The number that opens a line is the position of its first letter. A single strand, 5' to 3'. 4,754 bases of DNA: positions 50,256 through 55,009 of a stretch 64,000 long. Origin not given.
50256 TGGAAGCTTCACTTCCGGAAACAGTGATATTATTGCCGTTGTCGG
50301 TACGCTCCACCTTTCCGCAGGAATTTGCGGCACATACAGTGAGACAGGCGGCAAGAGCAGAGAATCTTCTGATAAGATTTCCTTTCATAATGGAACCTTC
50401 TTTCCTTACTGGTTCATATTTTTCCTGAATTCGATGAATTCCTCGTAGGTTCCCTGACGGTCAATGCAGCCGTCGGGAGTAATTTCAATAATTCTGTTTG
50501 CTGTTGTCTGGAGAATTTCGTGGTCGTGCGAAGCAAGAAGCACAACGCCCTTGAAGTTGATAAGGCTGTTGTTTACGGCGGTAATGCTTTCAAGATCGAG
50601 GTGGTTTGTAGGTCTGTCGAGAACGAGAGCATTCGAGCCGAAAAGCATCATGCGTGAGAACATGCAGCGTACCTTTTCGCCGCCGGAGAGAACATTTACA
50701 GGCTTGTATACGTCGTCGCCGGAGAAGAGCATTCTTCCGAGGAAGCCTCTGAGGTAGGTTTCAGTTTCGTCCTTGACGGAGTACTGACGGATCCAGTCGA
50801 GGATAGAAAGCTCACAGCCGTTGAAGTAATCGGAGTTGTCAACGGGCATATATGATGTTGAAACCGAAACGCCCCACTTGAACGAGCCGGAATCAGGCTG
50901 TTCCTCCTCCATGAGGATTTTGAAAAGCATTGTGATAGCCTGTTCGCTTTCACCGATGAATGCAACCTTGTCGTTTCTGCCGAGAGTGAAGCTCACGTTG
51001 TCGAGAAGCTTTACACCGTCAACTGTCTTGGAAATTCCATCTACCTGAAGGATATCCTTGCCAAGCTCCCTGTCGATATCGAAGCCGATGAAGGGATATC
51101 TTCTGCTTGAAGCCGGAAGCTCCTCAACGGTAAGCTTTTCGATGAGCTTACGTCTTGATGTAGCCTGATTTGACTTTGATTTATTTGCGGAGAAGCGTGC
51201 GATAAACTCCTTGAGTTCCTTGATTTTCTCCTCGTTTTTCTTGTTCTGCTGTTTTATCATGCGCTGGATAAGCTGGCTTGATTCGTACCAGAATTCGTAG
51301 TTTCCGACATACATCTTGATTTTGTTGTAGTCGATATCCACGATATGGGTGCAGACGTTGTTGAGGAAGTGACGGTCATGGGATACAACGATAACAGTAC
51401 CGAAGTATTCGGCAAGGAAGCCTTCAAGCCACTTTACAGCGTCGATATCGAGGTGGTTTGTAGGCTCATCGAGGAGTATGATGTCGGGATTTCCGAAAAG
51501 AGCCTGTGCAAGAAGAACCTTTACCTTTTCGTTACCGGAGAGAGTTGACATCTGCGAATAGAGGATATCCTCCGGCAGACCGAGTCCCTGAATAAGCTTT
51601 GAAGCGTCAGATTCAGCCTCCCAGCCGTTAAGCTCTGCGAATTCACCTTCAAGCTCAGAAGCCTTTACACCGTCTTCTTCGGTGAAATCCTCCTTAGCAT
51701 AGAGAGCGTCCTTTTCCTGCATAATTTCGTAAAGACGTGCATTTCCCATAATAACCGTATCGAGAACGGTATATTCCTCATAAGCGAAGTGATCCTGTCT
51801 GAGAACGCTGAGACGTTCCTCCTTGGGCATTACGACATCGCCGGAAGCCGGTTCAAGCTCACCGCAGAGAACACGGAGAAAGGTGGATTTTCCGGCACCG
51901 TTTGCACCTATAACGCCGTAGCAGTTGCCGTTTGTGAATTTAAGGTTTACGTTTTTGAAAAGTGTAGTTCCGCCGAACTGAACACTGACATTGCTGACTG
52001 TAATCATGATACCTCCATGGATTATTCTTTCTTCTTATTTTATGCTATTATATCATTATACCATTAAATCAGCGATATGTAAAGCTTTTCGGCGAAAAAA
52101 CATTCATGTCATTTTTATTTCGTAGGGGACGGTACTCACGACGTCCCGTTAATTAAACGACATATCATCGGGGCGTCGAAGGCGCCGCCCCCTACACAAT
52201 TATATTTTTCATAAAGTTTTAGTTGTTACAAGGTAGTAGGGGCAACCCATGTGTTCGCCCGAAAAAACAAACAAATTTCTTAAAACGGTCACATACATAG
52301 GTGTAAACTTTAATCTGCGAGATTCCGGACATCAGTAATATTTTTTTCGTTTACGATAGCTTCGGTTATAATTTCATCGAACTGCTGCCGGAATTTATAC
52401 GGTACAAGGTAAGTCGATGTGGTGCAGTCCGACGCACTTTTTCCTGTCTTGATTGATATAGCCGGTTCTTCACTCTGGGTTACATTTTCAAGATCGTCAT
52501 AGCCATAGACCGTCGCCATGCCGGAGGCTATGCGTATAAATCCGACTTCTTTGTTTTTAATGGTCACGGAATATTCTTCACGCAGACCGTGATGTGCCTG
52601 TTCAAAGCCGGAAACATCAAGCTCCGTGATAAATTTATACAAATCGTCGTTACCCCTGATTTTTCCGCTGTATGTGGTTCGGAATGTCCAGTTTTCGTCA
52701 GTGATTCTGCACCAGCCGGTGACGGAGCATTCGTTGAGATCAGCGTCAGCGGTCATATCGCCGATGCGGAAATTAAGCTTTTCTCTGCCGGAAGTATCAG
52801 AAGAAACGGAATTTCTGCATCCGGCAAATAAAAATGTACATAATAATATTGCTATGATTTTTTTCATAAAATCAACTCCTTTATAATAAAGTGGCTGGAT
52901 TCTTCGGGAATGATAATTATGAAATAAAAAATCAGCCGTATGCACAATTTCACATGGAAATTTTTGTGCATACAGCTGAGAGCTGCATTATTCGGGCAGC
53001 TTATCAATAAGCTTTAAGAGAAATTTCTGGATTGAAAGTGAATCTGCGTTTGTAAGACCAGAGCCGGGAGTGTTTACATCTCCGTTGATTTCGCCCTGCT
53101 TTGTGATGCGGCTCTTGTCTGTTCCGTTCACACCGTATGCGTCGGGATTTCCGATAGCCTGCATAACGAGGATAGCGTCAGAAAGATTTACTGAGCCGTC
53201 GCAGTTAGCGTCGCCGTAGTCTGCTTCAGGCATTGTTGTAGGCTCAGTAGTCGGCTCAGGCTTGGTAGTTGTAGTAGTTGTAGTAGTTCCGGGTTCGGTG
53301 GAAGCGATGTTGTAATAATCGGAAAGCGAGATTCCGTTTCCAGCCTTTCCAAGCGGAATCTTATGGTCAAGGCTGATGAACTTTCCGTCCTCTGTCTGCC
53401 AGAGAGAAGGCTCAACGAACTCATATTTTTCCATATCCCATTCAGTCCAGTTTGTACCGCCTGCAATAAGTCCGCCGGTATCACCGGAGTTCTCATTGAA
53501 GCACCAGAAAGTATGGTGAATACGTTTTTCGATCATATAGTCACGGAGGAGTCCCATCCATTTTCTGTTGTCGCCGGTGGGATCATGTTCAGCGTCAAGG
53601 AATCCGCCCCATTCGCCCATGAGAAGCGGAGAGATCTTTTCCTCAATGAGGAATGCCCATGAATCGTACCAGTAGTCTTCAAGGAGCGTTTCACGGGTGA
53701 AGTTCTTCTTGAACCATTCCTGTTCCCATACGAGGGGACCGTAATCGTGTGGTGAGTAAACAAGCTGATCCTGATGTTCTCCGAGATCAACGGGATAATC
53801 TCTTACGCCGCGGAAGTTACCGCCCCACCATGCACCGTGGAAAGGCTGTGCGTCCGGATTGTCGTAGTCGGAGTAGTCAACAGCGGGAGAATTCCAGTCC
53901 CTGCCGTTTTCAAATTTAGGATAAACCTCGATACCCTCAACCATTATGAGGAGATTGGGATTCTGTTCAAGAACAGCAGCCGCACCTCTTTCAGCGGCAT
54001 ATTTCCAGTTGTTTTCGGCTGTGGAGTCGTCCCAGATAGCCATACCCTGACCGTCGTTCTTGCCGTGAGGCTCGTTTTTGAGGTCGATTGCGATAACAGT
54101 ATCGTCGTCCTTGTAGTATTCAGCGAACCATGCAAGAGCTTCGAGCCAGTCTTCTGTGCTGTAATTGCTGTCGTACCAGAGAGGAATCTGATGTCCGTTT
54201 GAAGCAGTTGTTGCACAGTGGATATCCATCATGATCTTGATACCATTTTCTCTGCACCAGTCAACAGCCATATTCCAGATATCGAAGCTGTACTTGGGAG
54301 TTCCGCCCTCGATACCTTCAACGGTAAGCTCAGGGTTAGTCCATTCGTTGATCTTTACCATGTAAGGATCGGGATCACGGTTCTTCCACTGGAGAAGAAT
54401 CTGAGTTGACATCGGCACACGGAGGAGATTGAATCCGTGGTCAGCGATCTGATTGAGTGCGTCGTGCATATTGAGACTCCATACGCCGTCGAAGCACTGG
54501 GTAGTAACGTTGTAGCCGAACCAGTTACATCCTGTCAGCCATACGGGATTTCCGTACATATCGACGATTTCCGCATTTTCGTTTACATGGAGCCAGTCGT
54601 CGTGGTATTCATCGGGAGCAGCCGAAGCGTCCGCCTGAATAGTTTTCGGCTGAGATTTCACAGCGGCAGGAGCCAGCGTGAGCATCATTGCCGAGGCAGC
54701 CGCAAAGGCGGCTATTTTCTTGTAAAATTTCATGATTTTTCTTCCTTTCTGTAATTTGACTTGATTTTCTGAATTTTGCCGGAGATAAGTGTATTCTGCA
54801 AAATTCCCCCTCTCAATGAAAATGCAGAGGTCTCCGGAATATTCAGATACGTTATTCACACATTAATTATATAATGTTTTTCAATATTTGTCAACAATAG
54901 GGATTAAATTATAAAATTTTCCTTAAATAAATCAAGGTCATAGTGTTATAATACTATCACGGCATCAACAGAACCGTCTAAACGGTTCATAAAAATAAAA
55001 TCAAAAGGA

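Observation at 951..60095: A combinatorial mosaic of short repeat modules fills at least 14 intergenic gaps (about 3.3 kb, about 5% of the window)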

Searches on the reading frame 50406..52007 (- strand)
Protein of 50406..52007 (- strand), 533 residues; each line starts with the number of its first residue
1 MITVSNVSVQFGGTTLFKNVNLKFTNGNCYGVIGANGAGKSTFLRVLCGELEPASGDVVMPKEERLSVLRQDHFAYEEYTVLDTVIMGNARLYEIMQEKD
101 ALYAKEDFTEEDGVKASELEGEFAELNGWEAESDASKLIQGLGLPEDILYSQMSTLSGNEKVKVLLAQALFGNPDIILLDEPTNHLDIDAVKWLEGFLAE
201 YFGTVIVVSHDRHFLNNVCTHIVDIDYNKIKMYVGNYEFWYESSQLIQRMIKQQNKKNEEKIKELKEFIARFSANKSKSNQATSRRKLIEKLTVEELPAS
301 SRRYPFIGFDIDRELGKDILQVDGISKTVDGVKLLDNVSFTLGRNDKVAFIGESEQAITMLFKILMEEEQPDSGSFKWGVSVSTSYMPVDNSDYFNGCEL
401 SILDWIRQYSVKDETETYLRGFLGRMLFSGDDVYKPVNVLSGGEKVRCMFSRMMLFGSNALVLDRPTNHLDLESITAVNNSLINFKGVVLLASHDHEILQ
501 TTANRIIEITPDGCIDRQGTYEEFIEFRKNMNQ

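Call 11: search_protein_families(library=pfam, proteins=[window:50406-52007:-])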
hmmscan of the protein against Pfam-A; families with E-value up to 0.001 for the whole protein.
window:50406-52007:- (533 aa): 4 families
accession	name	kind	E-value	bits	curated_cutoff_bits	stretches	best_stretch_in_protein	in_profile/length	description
PF00005.33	ABC_tran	-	8.5e-36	124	25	2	17-184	1-137/137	ABC transporter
PF12848.13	ABC_tran_Xtn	-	8.9e-19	67.8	25.9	1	223-299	1-77/85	ABC transporter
PF13304.12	AAA_21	-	4.2e-08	34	27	0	30-47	2-19/304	AAA domain, putative AbiEii toxin, Type IV TA system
PF02463.25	SMC_N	-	1.2e-05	25.2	40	0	155-224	136-210/220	RecF/RecN/SMC N terminal domain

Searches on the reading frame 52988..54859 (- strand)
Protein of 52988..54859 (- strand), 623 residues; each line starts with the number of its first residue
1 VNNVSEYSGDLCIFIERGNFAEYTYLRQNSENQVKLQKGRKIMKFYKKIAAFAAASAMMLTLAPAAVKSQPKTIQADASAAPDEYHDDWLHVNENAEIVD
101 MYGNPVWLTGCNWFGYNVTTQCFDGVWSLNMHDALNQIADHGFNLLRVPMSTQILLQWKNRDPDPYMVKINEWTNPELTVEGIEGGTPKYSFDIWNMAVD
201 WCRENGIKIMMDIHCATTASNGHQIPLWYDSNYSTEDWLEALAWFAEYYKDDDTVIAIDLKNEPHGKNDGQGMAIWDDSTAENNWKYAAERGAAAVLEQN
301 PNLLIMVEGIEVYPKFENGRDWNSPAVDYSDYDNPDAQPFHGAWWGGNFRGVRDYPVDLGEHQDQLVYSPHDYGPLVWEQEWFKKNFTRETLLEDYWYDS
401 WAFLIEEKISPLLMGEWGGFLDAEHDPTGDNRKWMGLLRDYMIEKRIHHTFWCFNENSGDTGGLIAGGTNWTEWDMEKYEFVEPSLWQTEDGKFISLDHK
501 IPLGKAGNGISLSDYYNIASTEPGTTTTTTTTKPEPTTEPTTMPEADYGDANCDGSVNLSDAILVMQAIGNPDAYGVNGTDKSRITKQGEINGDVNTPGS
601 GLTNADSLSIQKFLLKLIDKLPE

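Call 53: search_protein_families(library=pfam, proteins=[window:52988-54859:-])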
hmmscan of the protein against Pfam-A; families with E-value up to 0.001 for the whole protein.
window:52988-54859:- (623 aa): 1 family
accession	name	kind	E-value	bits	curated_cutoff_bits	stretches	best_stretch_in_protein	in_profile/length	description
PF00150.24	Cellulase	-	8.3e-44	150.5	23.5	1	99-458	1-272/272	Cellulase (glycosyl hydrolase family 5)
